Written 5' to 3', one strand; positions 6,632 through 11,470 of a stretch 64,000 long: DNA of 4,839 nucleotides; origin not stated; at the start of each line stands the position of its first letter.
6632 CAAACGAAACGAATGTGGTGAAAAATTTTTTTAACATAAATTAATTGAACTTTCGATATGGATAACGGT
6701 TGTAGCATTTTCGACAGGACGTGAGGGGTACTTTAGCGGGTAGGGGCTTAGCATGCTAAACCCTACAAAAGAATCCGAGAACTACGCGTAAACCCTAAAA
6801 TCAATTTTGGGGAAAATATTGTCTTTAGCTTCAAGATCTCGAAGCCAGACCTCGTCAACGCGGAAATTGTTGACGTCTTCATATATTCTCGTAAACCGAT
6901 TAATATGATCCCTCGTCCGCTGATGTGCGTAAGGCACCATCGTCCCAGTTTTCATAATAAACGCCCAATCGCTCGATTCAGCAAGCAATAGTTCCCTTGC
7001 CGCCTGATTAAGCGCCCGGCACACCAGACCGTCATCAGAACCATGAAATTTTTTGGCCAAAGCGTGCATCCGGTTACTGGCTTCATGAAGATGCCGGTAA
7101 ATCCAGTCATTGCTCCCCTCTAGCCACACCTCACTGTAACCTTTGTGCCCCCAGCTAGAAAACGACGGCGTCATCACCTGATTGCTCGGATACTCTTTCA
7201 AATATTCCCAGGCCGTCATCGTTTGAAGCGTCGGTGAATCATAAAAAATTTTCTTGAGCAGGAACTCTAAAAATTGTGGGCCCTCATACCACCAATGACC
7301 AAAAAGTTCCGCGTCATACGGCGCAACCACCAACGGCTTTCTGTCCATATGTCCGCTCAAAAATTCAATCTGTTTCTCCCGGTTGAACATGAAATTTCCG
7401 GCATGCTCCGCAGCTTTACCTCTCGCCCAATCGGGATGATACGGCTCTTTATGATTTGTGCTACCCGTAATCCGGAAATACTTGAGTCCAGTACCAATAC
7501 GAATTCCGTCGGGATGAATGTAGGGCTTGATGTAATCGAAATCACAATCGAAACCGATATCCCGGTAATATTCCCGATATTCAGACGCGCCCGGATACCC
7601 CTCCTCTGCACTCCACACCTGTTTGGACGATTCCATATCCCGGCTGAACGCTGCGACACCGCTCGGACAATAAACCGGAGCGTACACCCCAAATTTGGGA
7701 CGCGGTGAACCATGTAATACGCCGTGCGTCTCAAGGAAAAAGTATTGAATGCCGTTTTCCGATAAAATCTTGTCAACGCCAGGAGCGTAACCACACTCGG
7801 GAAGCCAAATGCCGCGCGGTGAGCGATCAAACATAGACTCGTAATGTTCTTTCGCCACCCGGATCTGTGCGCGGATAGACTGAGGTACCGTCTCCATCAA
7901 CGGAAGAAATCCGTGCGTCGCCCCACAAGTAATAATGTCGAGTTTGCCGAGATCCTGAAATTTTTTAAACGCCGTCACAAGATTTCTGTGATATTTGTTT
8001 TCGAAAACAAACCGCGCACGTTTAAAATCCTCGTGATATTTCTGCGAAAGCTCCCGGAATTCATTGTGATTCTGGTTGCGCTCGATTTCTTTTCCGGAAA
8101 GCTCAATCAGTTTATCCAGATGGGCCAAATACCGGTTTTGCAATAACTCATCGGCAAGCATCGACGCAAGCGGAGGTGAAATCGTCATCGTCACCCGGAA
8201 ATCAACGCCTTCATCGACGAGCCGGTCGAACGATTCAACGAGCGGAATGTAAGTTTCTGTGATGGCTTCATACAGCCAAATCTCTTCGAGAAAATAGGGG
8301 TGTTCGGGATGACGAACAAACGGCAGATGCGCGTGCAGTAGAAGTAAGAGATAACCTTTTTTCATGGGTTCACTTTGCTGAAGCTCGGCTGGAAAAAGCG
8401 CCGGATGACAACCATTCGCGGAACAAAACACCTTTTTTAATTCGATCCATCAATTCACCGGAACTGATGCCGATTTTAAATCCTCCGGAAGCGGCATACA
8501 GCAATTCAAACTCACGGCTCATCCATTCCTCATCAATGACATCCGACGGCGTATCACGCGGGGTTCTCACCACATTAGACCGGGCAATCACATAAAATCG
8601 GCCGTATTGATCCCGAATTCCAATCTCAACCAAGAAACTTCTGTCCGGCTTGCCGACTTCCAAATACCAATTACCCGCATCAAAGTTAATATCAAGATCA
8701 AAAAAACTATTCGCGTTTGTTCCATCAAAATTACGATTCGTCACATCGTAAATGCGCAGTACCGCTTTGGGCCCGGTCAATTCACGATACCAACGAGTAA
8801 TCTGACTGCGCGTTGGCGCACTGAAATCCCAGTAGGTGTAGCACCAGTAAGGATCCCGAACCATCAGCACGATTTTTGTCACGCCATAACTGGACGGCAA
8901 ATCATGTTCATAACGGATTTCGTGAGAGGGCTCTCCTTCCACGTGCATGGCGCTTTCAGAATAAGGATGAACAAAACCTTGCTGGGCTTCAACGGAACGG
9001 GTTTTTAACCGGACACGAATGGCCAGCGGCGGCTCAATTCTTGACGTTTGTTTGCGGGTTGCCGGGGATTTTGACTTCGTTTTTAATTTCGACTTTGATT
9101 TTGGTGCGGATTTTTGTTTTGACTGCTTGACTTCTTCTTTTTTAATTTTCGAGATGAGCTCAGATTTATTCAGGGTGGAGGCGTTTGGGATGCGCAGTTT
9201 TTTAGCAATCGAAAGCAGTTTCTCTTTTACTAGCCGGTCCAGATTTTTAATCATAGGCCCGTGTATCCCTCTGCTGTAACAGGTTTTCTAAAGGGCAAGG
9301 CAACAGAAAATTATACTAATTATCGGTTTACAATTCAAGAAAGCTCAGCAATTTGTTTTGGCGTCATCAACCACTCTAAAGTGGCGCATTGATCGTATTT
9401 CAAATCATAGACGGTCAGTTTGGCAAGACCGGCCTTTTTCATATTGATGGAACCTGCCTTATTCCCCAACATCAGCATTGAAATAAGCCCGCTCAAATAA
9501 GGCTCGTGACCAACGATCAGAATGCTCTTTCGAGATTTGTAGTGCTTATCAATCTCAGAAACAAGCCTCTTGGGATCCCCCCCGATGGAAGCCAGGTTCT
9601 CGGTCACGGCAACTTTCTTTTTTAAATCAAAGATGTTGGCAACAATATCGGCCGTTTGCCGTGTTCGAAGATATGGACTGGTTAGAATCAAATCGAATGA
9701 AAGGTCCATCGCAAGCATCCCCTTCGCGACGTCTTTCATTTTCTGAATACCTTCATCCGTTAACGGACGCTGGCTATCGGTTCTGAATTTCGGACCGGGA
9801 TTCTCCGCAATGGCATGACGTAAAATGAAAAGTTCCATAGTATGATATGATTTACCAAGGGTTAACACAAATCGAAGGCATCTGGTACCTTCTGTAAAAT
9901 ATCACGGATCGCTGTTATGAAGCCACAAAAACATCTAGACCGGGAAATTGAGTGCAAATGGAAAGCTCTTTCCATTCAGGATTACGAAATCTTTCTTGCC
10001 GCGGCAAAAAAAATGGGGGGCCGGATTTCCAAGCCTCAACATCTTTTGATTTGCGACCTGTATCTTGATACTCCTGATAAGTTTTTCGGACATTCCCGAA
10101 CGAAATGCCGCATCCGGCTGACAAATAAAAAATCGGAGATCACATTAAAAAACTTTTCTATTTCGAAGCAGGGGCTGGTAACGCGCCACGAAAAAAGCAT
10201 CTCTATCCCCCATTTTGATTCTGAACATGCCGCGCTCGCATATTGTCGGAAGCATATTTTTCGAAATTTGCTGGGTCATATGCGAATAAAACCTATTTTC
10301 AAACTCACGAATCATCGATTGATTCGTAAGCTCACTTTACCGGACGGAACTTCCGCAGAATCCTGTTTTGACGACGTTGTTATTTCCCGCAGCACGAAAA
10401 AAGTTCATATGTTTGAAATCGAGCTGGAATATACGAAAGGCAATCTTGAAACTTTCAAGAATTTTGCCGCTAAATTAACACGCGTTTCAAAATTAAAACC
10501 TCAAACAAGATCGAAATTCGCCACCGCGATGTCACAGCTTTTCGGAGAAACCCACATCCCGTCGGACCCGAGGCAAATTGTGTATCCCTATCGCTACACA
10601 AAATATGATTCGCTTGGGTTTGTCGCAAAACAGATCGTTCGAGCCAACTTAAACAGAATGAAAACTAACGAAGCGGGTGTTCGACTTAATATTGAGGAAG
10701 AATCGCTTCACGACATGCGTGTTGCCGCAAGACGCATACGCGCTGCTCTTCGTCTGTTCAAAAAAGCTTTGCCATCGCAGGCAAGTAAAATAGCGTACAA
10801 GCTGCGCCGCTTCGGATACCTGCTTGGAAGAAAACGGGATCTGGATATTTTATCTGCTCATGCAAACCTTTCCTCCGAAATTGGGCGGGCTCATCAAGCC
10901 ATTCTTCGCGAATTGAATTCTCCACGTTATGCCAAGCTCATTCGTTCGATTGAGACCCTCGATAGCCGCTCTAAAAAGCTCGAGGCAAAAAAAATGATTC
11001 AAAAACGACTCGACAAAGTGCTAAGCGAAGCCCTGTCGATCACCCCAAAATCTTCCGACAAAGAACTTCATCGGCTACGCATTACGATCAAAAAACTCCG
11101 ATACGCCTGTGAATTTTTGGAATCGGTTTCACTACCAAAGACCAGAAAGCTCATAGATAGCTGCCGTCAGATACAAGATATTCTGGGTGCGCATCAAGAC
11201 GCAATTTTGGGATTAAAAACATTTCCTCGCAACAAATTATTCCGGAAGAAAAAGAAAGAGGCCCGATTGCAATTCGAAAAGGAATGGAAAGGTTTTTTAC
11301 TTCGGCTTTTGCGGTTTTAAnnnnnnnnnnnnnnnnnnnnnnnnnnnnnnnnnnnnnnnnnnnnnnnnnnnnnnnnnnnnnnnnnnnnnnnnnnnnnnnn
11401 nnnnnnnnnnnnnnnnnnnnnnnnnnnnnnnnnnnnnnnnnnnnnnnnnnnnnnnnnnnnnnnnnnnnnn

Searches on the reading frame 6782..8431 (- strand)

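Call 62: search_protein_families(library=pfam, proteins=[window:6782-8431:-], max_evalue=0.00001)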
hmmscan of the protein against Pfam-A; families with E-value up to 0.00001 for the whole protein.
window:6782-8431:- (549 aa): 2 families
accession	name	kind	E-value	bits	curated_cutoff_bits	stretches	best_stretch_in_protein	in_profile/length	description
PF09210.16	BE_C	-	9.6e-40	135.5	25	1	447-548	1-101/101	1,4-alpha-glucan branching enzyme, C-terminal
PF03065.20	Glyco_hydro_57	-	2.4e-36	126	21.2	1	30-420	2-288/291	Glycosyl hydrolase family 57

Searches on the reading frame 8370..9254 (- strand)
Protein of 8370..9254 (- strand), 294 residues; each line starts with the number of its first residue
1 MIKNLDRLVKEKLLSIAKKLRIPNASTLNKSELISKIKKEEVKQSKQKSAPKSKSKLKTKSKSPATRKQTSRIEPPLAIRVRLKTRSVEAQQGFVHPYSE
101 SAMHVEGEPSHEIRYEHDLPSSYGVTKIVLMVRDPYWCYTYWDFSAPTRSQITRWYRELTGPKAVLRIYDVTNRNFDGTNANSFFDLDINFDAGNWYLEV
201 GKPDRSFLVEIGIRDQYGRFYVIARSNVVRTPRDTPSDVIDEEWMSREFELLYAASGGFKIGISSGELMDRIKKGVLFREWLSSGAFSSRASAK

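Call 62: search_protein_families(library=pfam, proteins=[window:8370-9254:-], max_evalue=0.00001)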
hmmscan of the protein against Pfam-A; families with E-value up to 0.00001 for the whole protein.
window:8370-9254:- (294 aa): 2 families
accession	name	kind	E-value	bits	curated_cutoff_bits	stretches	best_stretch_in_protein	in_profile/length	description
PF16258.11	DUF4912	-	2.8e-40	137.7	29.4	1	123-242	1-118/118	Domain of unknown function (DUF4912)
PF07498.18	Rho_N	-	7.3e-08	32.7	24.9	1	11-44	8-41/43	Rho termination factor, N-terminal domain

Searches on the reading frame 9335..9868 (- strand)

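Call 32: search_protein_families(library=ncbifam, proteins=[window:9335-9868:-], max_evalue=0.00001)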
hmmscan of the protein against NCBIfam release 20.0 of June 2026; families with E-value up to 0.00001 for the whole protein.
window:9335-9868:- (177 aa): 5 families
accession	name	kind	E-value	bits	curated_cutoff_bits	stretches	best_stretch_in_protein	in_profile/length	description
TIGR00249.1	sixA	equivalog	2.6e-27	95.5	74.5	1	11-170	1-154/154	phosphohistidine phosphatase SixA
NF038349.1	dPGM_arch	equivalog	3.2e-10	40.2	225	1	33-85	23-73/194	2,3-diphosphoglycerate-dependent phosphoglycerate mutase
NF011580.0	PRK15004.1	equivalog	1.3e-08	35.1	250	1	11-87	1-76/203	adenosylcobalamin/alpha-ribazole phosphatase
NF005567.0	PRK07238.1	equivalog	4.7e-07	29.5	326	1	11-93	178-258/378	bifunctional RNase H/acid phosphatase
TIGR03162.1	ribazole_cobC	equivalog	1.7e-06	27.6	162.9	0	14-82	2-68/176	alpha-ribazole phosphatase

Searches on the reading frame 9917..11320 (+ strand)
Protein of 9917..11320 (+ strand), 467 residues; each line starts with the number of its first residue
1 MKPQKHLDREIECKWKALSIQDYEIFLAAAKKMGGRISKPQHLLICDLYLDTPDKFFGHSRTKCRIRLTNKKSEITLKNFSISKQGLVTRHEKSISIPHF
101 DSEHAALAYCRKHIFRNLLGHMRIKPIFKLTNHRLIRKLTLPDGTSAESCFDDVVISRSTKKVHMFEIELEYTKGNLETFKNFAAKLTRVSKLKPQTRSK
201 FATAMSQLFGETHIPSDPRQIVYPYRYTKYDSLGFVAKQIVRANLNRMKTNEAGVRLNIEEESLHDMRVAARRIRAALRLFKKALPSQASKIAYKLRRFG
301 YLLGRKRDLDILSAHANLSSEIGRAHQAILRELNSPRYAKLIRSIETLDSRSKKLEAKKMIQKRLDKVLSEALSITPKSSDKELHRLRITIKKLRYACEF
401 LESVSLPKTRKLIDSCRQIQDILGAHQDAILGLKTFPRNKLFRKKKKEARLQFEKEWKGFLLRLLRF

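Call 32: search_protein_families(library=ncbifam, proteins=[window:9917-11320:+], max_evalue=0.00001)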
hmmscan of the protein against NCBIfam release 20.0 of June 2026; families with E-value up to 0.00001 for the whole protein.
window:9917-11320:+ (467 aa): 0 families

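Call 48: search_protein_families(library=pfam, proteins=[window:9917-11320:+], max_evalue=0.0001)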
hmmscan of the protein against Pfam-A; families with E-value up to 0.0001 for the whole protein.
window:9917-11320:+ (467 aa): 2 families
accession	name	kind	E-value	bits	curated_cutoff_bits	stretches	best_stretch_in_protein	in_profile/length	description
PF05235.19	CHAD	-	9.6e-40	137.4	25.6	1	239-430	1-221/228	CHAD domain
PF01928.26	CYTH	-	4e-09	37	23.2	1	9-202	2-176/179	CYTH domain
